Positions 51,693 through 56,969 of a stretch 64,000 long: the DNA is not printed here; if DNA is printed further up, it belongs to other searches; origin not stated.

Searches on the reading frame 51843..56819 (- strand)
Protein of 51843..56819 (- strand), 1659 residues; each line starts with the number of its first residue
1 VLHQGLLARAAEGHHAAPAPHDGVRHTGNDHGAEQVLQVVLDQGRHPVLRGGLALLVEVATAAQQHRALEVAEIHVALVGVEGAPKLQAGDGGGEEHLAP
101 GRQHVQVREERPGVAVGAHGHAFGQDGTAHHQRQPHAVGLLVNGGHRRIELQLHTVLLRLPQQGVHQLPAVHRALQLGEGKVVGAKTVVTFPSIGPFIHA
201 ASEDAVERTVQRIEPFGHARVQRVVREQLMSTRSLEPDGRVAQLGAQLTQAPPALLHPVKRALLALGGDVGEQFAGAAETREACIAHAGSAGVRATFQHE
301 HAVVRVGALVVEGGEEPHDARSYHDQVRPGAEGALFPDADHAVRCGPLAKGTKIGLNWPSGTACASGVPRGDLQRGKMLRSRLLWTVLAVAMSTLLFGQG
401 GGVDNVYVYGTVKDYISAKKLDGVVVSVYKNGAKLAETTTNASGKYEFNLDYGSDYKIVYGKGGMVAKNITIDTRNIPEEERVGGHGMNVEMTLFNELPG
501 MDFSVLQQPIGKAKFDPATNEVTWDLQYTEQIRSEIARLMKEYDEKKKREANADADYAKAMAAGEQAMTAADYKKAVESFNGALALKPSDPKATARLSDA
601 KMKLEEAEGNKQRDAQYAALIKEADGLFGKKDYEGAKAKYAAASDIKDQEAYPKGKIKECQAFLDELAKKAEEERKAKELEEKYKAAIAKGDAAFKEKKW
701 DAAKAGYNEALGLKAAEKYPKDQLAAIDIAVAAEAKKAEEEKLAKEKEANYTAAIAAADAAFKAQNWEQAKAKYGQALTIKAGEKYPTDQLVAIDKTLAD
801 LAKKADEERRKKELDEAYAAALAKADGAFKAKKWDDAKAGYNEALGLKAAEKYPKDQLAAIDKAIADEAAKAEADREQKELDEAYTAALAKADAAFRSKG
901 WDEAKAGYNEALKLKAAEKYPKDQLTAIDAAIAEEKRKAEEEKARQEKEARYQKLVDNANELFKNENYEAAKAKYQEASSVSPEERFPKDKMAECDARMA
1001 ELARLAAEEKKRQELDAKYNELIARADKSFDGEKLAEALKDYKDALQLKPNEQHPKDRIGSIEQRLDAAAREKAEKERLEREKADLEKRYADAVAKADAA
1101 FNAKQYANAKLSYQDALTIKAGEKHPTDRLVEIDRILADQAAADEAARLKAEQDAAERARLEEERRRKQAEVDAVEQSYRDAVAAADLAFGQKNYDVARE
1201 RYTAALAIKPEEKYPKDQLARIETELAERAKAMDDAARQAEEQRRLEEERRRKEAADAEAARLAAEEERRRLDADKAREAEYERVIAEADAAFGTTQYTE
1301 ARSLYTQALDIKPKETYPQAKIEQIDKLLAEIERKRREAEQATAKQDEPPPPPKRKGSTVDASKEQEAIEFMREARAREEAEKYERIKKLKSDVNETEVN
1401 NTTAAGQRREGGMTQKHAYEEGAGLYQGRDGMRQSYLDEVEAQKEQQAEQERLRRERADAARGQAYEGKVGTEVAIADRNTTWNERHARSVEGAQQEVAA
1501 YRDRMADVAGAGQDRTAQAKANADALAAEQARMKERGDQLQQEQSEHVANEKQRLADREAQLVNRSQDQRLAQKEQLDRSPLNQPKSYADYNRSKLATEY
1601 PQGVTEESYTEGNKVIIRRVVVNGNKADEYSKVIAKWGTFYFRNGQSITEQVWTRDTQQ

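Call 72: search_protein_families(library=pfam, proteins=[window:51843-56819:-], max_evalue=0.0001)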
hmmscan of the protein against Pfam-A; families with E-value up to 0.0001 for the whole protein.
window:51843-56819:- (1659 aa): 2 families
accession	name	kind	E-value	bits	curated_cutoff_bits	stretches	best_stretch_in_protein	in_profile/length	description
PF07719.23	TPR_2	-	1.5e-07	31.4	27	0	1288-1314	7-33/34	Tetratricopeptide repeat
PF13620.12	CarboxypepD_reg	-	9.5e-05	23.1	32.3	0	408-470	2-64/82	Carboxypeptidase regulatory-like domain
